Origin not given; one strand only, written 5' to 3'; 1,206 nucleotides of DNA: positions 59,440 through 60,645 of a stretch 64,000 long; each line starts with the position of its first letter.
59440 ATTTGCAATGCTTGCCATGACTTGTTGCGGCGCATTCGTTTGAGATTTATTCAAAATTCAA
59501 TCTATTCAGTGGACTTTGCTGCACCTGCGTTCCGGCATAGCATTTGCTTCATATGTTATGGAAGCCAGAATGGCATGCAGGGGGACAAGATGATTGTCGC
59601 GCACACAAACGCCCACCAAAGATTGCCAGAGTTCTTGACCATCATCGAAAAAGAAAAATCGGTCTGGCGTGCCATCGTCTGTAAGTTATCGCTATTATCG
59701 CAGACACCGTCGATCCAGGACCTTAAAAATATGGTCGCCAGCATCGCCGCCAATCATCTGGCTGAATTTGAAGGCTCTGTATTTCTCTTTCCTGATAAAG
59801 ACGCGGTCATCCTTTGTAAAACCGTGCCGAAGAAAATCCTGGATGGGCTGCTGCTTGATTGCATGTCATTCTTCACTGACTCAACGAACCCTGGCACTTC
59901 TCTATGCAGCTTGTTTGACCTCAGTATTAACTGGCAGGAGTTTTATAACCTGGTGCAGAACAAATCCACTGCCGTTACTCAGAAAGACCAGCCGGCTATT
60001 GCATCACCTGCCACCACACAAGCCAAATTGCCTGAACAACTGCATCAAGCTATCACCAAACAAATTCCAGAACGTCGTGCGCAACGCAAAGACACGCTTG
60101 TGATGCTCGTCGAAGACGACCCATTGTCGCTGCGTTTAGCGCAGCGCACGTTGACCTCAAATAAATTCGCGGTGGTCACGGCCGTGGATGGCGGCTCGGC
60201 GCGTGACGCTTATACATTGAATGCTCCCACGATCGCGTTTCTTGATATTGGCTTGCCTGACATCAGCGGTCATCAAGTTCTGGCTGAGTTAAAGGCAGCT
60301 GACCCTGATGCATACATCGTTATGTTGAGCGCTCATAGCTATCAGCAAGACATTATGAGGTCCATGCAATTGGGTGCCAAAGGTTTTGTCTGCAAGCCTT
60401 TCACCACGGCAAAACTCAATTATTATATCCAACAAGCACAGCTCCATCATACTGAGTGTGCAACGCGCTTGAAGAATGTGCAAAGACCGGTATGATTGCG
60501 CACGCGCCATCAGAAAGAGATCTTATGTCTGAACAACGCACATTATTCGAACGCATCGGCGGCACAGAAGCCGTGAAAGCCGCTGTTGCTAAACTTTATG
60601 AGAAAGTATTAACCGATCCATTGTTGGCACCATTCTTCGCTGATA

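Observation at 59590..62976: Response regulator - truncated hemoglobin - soluble hybrid kinase operon: candidate split globin gas sensor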

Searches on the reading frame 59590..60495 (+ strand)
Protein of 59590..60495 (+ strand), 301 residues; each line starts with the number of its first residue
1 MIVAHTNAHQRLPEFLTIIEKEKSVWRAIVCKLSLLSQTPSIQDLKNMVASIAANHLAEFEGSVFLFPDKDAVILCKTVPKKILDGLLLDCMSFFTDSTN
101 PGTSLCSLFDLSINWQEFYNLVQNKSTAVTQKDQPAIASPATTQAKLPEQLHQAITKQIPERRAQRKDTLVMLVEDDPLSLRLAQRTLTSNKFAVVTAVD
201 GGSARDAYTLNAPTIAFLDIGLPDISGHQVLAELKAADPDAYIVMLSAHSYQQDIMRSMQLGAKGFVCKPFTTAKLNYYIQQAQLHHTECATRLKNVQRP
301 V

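Call 3: search_protein_families(library=pfam, proteins=[window:59590-60495:+], max_evalue=0.01)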
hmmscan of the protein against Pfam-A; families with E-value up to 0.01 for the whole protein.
window:59590-60495:+ (301 aa): 1 family
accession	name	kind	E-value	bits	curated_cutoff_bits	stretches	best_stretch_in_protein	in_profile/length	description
PF00072.30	Response_reg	-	2.6e-22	79.5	30.2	1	171-278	1-108/111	Response regulator receiver domain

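Call 4: search_protein_families(library=ncbifam, proteins=[window:59590-60495:+], max_evalue=0.01)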
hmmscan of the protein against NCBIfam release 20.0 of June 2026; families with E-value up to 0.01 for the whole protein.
window:59590-60495:+ (301 aa): 91 families (the best 25 are shown)
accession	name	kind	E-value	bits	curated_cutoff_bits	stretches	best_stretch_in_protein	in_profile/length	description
NF041733.1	resp_reg_CseB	equivalog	8.7e-15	54.7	350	1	171-281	3-112/228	two-component system response regulator CseB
TIGR02956.1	TMAO_torS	equivalog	1.2e-14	53.5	676.5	1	157-283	697-819/967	TMAO reductase system sensor histidine kinase/response regulator TorS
NF040689.1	MtrAB_MtrA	equivalog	2.5e-14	53.2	300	1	171-288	1-116/219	MtrAB system response regulator MtrA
NF045944.1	ResRegRpaBCyano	equivalog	5.7e-14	52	330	1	173-282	2-110/229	response regulator transcription factor RpaB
TIGR02154.1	PhoB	equivalog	7.5e-14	51.6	296.2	1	170-281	4-117/226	phosphate regulon transcriptional regulator PhoB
NF051850.1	RespRegRprY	equivalog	6.9e-13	48.5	370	1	170-281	6-117/234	response regulator transcription factor RprY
NF041367.1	CheY_Halo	equivalog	7.2e-13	48.9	200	1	173-276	2-106/114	chemotaxis protein CheY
NF052445.1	RespRegMctR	equivalog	9.1e-13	48.1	300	1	171-282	4-117/205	two-component system response regulator MctR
NF012023.0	PRK15479.1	equivalog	9.3e-13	48.2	337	1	171-280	3-112/224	transcriptional regulator TctD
NF045991.1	RespRegCtrARhodob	equivalog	1.4e-12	47.8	350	1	171-280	3-112/224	response regulator transcription factor CtrA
NF008296.0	PRK11083.1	equivalog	2.7e-12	46.6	273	1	169-277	4-111/228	two-component system response regulator CreB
NF047465.1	hybrid_HK_LvrA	exception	7.1e-12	44.2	1200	1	107-280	414-580/819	hybrid histidine kinase/response regulator LvrA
NF008469.0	PRK11361.1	equivalog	9.4e-12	44.3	714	1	170-283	6-119/461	acetoacetate metabolism transcriptional regulator AtoC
NF007135.0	PRK09581.1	equivalog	1.5e-11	43.8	474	1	171-277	5-113/457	PleD family two-component system response regulator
NF011695.0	PRK15115.1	equivalog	1.8e-11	43.5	763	1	165-285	3-123/445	two-component system response regulator GlrR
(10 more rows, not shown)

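Call 25: search_solved_structures(query=window:59590-60492:+, max_evalue=1)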
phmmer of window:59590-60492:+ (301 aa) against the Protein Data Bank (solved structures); distinct sequences matched with E-value up to 1: 270 (the best 60 are shown).
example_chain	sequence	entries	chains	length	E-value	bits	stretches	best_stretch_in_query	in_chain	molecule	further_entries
1ys6_A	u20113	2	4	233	1.1e-13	54.6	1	171-280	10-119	Transcriptional regulatory protein prrA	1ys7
6er7_A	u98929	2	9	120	5.8e-12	48.9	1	171-276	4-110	120aa long hypothetical chemotaxis protein (CheY)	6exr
1nxo_A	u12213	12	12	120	1.2e-10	44.6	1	171-280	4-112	DNA-binding response regulator | Response regulator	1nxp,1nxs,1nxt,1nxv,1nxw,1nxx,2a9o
3hdg_A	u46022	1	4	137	1.2e-10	44.6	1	171-279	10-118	uncharacterized protein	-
9rhz_C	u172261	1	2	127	1.2e-10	44.6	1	169-275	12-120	Chemotaxis protein CheY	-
6eb7_A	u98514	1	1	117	1.3e-10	44.4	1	171-279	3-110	DNA-binding response regulator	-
9xzo_A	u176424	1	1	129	2e-10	43.8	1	171-283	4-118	De novo protein M1X0B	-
4iga_A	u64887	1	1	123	2.1e-10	43.8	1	171-276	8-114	Chemotaxis protein CheY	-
1tmy_A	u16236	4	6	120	2.1e-10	43.8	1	173-276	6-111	CHEY PROTEIN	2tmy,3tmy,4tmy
1u0s_Y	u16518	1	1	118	2.2e-10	43.7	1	173-276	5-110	Chemotaxis protein cheY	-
8fk2_A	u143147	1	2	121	5.9e-10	42.3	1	171-288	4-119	Putative response regulator CovR VicR-like protein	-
1mvo_A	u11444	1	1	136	8.3e-10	41.8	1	171-287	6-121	PhoP response regulator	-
4qpj_C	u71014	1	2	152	2.1e-09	40.5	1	165-276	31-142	Cell cycle response regulator CtrA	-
5xjp_A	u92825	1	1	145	3.4e-09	39.8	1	167-294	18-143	AdeR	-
4qyw_A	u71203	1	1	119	3.9e-09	39.6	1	173-276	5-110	Chemotaxis protein CheY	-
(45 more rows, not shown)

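Call 27: find_homologous_proteins(query=window:59590-60492:+, max_evalue=0.00001)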
Query window:59590-60492:+ (301 aa): 31 proteins with E <= 0.00001 among 1329 candidates.
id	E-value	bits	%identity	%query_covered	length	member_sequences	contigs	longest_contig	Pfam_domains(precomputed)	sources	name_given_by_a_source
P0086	1.6e-163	561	100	84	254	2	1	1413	PF00072.31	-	-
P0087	4.6e-98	346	56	95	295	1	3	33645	PF00072.31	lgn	-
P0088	3.5e-80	287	49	95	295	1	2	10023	PF00072.31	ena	-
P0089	1.6e-76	276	48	95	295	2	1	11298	PF00072.31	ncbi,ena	-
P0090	3.2e-72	261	44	96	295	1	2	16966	PF00072.31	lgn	-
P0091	5.3e-58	215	40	95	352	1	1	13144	PF00072.31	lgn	-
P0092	3.3e-57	212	42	94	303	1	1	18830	PF00072.31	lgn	-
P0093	9.9e-57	211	40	96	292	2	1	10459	PF00072.31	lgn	-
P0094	6.8e-55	205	39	96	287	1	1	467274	PF00072.31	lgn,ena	-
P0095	1.7e-53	200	39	95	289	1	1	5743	PF00072.31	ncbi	-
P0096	1.4e-52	197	39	97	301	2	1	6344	PF00072.31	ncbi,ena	-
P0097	2.4e-37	147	44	61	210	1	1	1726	PF00072.31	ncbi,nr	ncbi:MAG: response regulator, partial [Alphaproteobacteria bacterium]|nr:response regulator [Alphapr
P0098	3.1e-36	143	34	88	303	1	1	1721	PF00072.31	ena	-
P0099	2.7e-33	134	31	94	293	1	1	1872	PF00072.31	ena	-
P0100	7.0e-33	132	31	94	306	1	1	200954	PF00072.31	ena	-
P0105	4.6e-30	123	31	82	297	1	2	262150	PF00072.31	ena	-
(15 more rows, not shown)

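Call 34: predict_structure(alignment_id=A3)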
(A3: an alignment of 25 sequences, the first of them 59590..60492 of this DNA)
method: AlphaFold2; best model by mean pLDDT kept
length: 301 residues; sequences in the alignment: 25
mean_pLDDT: 90.7   pTM: 0.54
mean pLDDT of the five models: 90.7, 90.7, 89.0, 88.6, 87.6
residues with pLDDT >= 90: 226; 70-90: 59; 50-70: 4; < 50: 12
segments of 3 or more residues with pLDDT < 50: 134-145
pLDDT, mean of each block of 10 residues (from residue 1): 87 96 98 91 92 96 95 97 97 88 92 97 91 50 57 88 94 95 91 95 95 97 95 97 91 94 95 94 94 84 60
secondary structure, 60 per line:
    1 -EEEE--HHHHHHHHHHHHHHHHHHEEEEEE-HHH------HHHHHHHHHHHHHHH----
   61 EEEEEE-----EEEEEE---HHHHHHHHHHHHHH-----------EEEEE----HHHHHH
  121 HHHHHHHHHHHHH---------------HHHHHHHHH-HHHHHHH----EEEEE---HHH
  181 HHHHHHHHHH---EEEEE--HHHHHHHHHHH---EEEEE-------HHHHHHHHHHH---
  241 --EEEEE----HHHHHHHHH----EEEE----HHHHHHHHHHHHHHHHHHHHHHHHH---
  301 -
elements in order: E2-5 H8-25 E26-31 H42-56 E61-66 E72-77 H81-94 E106-110 H115-133 H149-157 H159-165 E170-174 H178-190 E194-198 H201-211 E215-219 H227-237 E243-247 H252-260 E265-268 H273-297

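Call 36: fold_search(model_id=the predicted structure, library=pdb)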
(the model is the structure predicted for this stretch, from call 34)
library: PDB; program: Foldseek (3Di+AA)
matches with E <= 10: 1763; with E <= 0.001: 613
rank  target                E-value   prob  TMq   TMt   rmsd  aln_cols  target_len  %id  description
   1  3crn_B                3.9e-10  1.00  0.39  0.91   1.5       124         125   21  Crystal structure of response regulator receiver domain protein (CheY-like) from Methanospirillum hungatei JF-1 (released 2008-04-22)
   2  4qpj_C                1.1e-09  1.00  0.37  0.91   1.4       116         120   31  2.7 Angstrom Structure of a Phosphotransferase in Complex with a Receiver Domain (released 2015-07-15)
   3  2a9o                  1.3e-09  1.00  0.36  0.90   1.3       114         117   28  Crystal structures of an activated YycF homologue, the essential response regulator from S.pneumoniae in complex with Be (released 2006-09-26)
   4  8fk2_A                1.3e-09  1.00  0.37  0.89   1.9       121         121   28  The N-terminal VicR from Streptococcus mutans (released 2023-10-25)
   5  6c40_B                1.6e-09  1.00  0.37  0.91   1.4       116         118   25  CheY41PyTyrD54K from Thermotoga maritima (released 2018-10-17)
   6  2pl1                  1.8e-09  1.00  0.38  0.90   1.6       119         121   26  Berrylium Fluoride activated receiver domain of E.coli PhoP (released 2007-05-22)
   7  1nxp                  1.9e-09  1.00  0.36  0.90   1.6       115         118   28  MicArec pH4.5 (released 2004-02-17)
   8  8svz_B                2.1e-09  1.00  0.37  0.91   1.2       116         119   23  Structure of the Francisella response regulator KdpE receiver domain (released 2024-06-12)
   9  4qyw                  2.3e-09  1.00  0.37  0.91   1.3       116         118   25  Structure of phosphono-CheY from T.maritima (released 2015-08-19)
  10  4iga_A                2.6e-09  1.00  0.37  0.92   1.3       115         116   26  The crystal structure of an activated Thermotoga maritima CheY with N-terminal region of FliM (released 2013-04-24)
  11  4l4u                  2.6e-09  1.00  0.41  0.32   2.4       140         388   23  Crystal structure of construct containing A. aeolicus NtrC1 receiver, central and DNA binding domains (released 2013-08-28)
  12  8svz_A                2.9e-09  1.00  0.37  0.91   1.2       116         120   23  Structure of the Francisella response regulator KdpE receiver domain (released 2024-06-12)
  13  6ifh                  2.9e-09  1.00  0.37  0.91   1.2       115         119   23  Unphosphorylated Spo0F from Paenisporosarcina sp. TG-14 (released 2019-01-16)
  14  1zh2_A                3.1e-09  1.00  0.38  0.93   1.3       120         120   26  Crystal Structure Of The Calcium-Bound Receiver Domain Of Kdp Potassium Transport System Response Regulator KdpE (released 2005-12-13)
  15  9dvt_R                3.1e-09  1.00  0.36  0.46   1.8       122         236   24  Cryo-EM structure of RpaA bound to PkaiBC DNA and the CTD of the alpha subunit of RNAP from the cyanobacterium Synecho (released 2025-10-15)
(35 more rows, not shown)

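Call 37: search_protein_families(library=pfam, alignment_id=A3, max_evalue=1)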
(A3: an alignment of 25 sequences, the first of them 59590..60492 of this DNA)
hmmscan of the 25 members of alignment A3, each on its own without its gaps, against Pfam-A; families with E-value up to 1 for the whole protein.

A. member 1, window:59590-60492:+ (301 aa): 2 families
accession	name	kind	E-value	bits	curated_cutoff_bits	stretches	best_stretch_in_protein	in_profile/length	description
PF00072.30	Response_reg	-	2.6e-22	79.5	30.2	1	171-278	1-108/111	Response regulator receiver domain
PF01470.22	Peptidase_C15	-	0.047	14.2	22.7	1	182-255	50-124/204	Pyroglutamyl peptidase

B. families by the number of members that match (of 25 scanned): 20 families
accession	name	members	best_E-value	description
PF00072.30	Response_reg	25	1.2e-26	Response regulator receiver domain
PF04780.17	DUF629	1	0.0095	Protein of unknown function (DUF629)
PF16800.11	Endopep_inhib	1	0.035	IseA DL-endopeptidase inhibitor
PF01470.22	Peptidase_C15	1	0.047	Pyroglutamyl peptidase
PF07515.17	TraI_2_C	1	0.055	Putative conjugal transfer nickase/helicase TraI C-term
PF22983.1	RM8_Med14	1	0.056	Mediator of RNA polymerase II transcription subunit 14, RM8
PF00435.27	Spectrin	1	0.07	Spectrin repeat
PF13469.12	Sulfotransfer_3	1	0.07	Sulfotransferase family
PF08708.16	PriCT_1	1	0.079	Primase C terminal 1 (PriCT-1)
PF05240.20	APOBEC_C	1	0.11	APOBEC-like C-terminal domain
PF02623.20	FliW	1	0.12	FliW protein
PF10544.15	T5orf172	1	0.12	T5orf172 domain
PF05209.18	MinC_N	1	0.13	Septum formation inhibitor MinC, N-terminal domain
PF24172.1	CdiI_ImmP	1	0.14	CdiI immunity protein EcoliA0-like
PF00842.27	Ala_racemase_C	1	0.18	Alanine racemase, C-terminal domain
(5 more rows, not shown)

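Call 54: find_encoding_contigs(protein=P0094, flank=9000, max_places=2)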
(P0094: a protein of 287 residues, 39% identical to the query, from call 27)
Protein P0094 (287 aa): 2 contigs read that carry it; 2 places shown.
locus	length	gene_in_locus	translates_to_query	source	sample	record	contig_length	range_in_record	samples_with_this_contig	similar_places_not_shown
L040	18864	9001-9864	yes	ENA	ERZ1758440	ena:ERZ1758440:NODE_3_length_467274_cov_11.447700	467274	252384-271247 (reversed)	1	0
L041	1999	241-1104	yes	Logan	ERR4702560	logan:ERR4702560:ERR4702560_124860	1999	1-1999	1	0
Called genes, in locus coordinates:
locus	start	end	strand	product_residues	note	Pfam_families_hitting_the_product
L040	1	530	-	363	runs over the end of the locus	PF10150:RNase_E_G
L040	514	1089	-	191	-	PF02545:Maf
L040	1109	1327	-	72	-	PF01176:eIF-1a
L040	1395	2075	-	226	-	PF01634:HisG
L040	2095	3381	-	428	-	PF00275:EPSP_synthase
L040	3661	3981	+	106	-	-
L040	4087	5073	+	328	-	PF05982:Sbt_1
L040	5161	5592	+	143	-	-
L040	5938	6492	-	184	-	PF22769:DCD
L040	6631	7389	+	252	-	PF01427:Peptidase_M15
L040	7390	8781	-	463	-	PF00072:Response_reg, PF00158:Sigma54_activat, PF14532:Sigma54_activ_2, PF07728:AAA_5, PF25601:AAA_lid_14, PF02954:HTH_8 (weak)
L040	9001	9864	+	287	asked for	PF00072:Response_reg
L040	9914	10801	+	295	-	PF00072:Response_reg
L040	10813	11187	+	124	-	PF01152:Bac_globin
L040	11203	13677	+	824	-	PF00989:PAS, PF08448:PAS_4, PF08447:PAS_3, PF13426:PAS_9, PF00512:HisKA, PF02518:HATPase_c, PF00072:Response_reg, PF01627:Hpt, +1 more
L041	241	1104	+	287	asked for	PF00072:Response_reg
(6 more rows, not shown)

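Call 55: find_encoding_contigs(protein=P0100, flank=9000, max_places=2)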
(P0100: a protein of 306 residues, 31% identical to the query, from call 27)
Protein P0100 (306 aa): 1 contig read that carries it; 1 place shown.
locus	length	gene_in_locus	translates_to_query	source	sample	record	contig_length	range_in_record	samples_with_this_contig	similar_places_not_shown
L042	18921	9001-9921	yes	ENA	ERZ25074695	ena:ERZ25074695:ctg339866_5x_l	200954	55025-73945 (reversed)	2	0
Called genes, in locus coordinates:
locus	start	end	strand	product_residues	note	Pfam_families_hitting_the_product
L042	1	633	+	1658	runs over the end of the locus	PF00353:HemolysinCabind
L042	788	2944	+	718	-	PF03412:Peptidase_C39, PF00664:ABC_membrane, PF00005:ABC_tran, PF13304:AAA_21 (faint)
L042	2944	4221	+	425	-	PF25984:BSH_YknX (weak), PF25919:BSH_CusB (faint), PF25994:HH_AprE, PF26002:Beta-barrel_AprE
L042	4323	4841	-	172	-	-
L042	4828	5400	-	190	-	PF00072:Response_reg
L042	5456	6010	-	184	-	PF01048:PNP_UDP_1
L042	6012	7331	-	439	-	PF07690:MFS_1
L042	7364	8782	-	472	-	PF00072:Response_reg, PF00158:Sigma54_activat, PF14532:Sigma54_activ_2, PF00004:AAA (weak), PF07728:AAA_5 (weak), PF25601:AAA_lid_14, PF02954:HTH_8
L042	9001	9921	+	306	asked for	PF00072:Response_reg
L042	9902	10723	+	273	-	PF00072:Response_reg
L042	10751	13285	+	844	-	PF00989:PAS, PF08448:PAS_4, PF13426:PAS_9, PF08447:PAS_3, PF00512:HisKA, PF02518:HATPase_c, PF00072:Response_reg, PF01627:Hpt, +1 more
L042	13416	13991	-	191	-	-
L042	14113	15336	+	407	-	PF01041:DegT_DnrJ_EryC1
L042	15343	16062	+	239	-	PF02585:PIG-L (weak)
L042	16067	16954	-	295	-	PF01209:Ubie_methyltran, PF13649:Methyltransf_25, PF13847:Methyltransf_31, PF08241:Methyltransf_11, PF08242:Methyltransf_12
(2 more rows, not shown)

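Call 56: find_encoding_contigs(protein=P0105, flank=9000, max_places=2)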
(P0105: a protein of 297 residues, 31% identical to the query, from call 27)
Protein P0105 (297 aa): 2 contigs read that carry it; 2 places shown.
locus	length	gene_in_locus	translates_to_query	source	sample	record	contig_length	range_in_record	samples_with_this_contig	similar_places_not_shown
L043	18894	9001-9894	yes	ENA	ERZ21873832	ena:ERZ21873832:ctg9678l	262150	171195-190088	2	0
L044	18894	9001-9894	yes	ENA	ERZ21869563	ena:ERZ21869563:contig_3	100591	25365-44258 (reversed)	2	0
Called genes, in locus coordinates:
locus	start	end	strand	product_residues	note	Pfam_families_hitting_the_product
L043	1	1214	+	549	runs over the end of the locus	PF17767:NAPRTase_N, PF17956:NAPRTase_C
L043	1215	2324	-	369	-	-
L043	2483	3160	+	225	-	PF00857:Isochorismatase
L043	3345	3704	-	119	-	-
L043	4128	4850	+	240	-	PF00106:adh_short, PF01370:Epimerase (weak), PF08659:KR, PF13561:adh_short_C2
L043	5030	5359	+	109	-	-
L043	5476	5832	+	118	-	-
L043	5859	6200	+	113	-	-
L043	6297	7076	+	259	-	-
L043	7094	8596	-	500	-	PF00072:Response_reg, PF00158:Sigma54_activat, PF07728:AAA_5 (weak), PF14532:Sigma54_activ_2, PF25601:AAA_lid_14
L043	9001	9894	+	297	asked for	PF00072:Response_reg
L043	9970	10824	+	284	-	PF00072:Response_reg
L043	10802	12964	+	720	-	PF00512:HisKA, PF02518:HATPase_c, PF00072:Response_reg, PF01627:Hpt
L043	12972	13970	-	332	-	PF00268:Ribonuc_red_sm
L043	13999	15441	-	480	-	PF02867:Ribonuc_red_lgC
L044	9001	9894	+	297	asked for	PF00072:Response_reg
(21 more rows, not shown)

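Call 59: find_related_loci(query=A3, collection=metagenome_contigs, flank=10000)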
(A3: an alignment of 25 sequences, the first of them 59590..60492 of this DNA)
Query A3 (301 aa) in metagenome_contigs; peptide patterns used: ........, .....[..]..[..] (x = any residue, [..] = any of these).
599 stretches matched a pattern (row limit reached: there are more); 429 encode a relative of the query (tblastn E <= 1e-3); the best 80 are kept; 80 distinct loci.
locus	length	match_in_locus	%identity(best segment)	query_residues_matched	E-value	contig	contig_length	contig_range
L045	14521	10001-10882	30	1-297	1e-39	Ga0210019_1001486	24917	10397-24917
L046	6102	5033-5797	31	21-282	7e-38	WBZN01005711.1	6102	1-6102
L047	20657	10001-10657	36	69-283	4e-37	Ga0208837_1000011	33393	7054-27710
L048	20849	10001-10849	31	1-285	2e-36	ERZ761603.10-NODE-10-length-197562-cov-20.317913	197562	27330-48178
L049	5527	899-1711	32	14-282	1e-35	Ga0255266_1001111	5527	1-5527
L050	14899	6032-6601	35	108-292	3e-35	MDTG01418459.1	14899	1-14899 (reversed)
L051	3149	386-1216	31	10-284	8e-35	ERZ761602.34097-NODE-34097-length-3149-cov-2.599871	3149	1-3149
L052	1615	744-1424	33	64-283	2e-35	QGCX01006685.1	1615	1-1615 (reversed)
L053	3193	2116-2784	36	69-283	3e-34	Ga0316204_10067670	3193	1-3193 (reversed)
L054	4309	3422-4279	30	1-283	4e-34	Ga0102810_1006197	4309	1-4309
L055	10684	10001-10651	33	69-291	9e-34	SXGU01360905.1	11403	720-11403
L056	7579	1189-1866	33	60-283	2e-33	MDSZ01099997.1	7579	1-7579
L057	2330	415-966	37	104-283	5e-33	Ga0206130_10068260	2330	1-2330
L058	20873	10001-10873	34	1-282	5e-35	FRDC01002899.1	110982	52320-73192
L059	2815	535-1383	31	1-283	2e-32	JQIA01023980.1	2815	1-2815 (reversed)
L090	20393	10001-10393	38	154-285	1e-21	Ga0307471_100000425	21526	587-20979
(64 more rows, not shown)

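Call 93: search_protein_families(library=pfam, proteins=[L090:5355-8882:-], max_evalue=0.01)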
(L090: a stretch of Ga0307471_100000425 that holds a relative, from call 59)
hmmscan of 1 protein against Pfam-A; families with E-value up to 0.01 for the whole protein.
L090:5355-8882:- (1175 aa): 4 families
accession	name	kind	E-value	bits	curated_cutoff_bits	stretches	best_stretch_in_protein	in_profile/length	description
PF03707.21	MHYT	-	8.2e-42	141.4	21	3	78-130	1-53/59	Bacterial signalling protein N terminal repeat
PF00072.30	Response_reg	-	1.4e-41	141.6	30.2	2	931-1044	1-110/111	Response regulator receiver domain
PF02518.31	HATPase_c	-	2.7e-30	105.5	26.4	1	634-748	1-109/111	Histidine kinase-, DNA gyrase B-, and HSP90-like ATPase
PF00512.31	HisKA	-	1.9e-22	79.5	26.9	1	522-587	1-66/66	His Kinase A (phospho-acceptor) domain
